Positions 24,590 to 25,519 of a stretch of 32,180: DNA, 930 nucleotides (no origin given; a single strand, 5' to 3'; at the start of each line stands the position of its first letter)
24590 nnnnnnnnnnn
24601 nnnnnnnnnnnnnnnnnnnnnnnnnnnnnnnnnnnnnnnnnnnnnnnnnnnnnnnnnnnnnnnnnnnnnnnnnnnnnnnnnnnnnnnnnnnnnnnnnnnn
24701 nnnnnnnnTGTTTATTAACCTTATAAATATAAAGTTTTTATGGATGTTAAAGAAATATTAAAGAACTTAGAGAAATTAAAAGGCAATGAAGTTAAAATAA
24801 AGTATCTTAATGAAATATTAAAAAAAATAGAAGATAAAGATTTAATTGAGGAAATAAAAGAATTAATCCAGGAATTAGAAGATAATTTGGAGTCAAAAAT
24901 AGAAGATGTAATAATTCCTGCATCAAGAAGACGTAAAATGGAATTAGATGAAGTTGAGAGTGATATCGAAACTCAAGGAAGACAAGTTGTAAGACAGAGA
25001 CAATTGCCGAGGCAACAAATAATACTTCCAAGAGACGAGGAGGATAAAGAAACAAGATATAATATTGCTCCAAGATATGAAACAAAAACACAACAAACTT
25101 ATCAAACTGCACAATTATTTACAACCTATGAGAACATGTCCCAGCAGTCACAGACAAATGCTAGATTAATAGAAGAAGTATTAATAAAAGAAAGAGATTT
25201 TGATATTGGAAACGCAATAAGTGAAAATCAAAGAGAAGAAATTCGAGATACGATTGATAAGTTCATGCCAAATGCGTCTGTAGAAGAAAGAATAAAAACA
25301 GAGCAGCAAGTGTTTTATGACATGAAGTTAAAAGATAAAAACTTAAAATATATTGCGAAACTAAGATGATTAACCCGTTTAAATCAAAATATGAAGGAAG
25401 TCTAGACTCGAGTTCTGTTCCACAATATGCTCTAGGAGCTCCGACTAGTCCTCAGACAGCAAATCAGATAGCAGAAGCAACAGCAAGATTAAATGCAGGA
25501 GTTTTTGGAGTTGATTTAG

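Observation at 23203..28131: Co-directional four-gene cluster of orphan proteins around a split TIM barrel and an NTase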

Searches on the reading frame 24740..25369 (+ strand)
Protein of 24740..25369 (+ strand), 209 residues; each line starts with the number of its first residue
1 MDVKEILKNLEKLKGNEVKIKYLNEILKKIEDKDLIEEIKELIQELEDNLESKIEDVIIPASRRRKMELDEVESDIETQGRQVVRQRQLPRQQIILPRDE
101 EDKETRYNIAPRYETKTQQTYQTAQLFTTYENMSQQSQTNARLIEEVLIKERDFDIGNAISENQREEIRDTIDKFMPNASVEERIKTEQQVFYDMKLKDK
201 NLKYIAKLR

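Call 3: search_protein_families(library=pfam, proteins=[window:24740-25369:+], max_evalue=0.1)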
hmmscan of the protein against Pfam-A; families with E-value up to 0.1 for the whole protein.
window:24740-25369:+ (209 aa): 2 families
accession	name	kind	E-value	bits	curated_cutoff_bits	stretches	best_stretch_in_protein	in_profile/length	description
PF04363.17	DUF496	-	0.0049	17.5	23.2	1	4-63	19-78/93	Protein of unknown function (DUF496)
PF00202.27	Aminotran_3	-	0.09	11.9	30.5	0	14-54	290-330/403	Aminotransferase class-III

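Call 4: search_protein_families(library=padloc, proteins=[window:24740-25369:+], max_evalue=0.1)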
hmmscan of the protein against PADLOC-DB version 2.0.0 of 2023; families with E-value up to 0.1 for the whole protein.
window:24740-25369:+ (209 aa): 0 families

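Call 9: search_protein_families(library=ncbifam, proteins=[window:24740-25369:+], max_evalue=0.1)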
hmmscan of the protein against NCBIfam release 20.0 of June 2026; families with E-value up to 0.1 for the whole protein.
window:24740-25369:+ (209 aa): 1 family
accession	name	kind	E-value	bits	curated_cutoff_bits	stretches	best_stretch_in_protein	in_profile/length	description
NF003844.0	PRK05423.1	equivalog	0.0056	16.5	122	1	4-65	27-88/110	DUF496 family protein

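Call 10: search_protein_families(library=phrogs, proteins=[window:24740-25369:+], max_evalue=0.1)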
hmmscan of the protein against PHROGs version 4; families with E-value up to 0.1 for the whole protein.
window:24740-25369:+ (209 aa): 1 family
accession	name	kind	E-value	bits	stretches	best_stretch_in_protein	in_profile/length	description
phrog_17872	-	unknown function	0.044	15.3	1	2-75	7-74/100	-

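Call 26: search_solved_structures(query=window:24740-25369:+, max_evalue=10)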
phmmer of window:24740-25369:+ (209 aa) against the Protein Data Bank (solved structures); distinct sequences matched with E-value up to 10: 5.
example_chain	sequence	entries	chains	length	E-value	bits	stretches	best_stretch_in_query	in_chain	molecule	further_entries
8oyw_A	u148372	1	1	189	0.32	14.3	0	20-49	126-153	De novo designed soluble Rhomboid protease-like protein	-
5u51_A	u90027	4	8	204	0.56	13.5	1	4-53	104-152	Macrophage growth locus A | MglA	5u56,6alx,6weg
6wmr_M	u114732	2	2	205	0.71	13.1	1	4-53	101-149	Macrophage growth locus, subunit A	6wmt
4omv_A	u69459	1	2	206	0.73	13.1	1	4-53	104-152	Macrophage growth locus, subunit A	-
4pur_A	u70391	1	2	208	0.73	13.1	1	4-53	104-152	Macrophage growth locus, subunit A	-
